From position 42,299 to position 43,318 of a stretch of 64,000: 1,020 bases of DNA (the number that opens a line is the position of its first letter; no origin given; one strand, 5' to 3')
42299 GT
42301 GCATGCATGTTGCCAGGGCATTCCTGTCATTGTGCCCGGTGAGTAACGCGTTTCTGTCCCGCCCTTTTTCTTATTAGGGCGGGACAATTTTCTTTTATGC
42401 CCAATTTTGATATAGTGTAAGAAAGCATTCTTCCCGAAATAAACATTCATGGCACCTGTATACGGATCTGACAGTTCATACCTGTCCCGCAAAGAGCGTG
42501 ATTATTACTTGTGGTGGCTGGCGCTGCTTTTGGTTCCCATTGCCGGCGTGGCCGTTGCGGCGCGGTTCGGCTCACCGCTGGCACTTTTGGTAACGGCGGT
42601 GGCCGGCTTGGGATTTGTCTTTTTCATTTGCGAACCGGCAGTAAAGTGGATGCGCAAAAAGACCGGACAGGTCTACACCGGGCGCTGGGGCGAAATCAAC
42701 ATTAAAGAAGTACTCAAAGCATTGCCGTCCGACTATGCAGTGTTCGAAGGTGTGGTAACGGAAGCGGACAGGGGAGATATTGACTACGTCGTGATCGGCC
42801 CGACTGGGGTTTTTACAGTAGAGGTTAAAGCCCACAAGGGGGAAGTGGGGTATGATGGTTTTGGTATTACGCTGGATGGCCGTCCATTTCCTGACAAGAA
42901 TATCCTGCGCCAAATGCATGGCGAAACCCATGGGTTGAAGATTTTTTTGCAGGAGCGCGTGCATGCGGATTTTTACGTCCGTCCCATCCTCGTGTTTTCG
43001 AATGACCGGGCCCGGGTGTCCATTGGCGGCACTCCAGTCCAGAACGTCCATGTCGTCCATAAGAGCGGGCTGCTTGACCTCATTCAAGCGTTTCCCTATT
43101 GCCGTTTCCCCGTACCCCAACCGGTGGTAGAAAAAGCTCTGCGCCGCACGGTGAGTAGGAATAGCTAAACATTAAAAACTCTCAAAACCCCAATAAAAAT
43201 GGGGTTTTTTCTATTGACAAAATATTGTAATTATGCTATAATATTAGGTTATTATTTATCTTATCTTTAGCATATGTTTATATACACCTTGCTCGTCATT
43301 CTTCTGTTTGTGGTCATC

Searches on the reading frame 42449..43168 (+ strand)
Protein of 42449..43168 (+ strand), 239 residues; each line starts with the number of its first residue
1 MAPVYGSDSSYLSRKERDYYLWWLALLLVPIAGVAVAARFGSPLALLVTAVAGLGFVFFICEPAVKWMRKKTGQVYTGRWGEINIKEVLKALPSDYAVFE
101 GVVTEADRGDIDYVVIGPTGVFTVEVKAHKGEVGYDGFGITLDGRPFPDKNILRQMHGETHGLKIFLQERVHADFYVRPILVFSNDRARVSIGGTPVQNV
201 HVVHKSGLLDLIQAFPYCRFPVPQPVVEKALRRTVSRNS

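Call 51: search_protein_families(library=pfam, proteins=[window:42449-43168:+], max_evalue=0.0001)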
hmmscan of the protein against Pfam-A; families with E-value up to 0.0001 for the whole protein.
window:42449-43168:+ (239 aa): 1 family
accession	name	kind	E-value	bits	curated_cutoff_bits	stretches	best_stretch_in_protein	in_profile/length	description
PF08378.17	NERD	-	6.4e-14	52.9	22.1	1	78-184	2-111/111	Nuclease-related domain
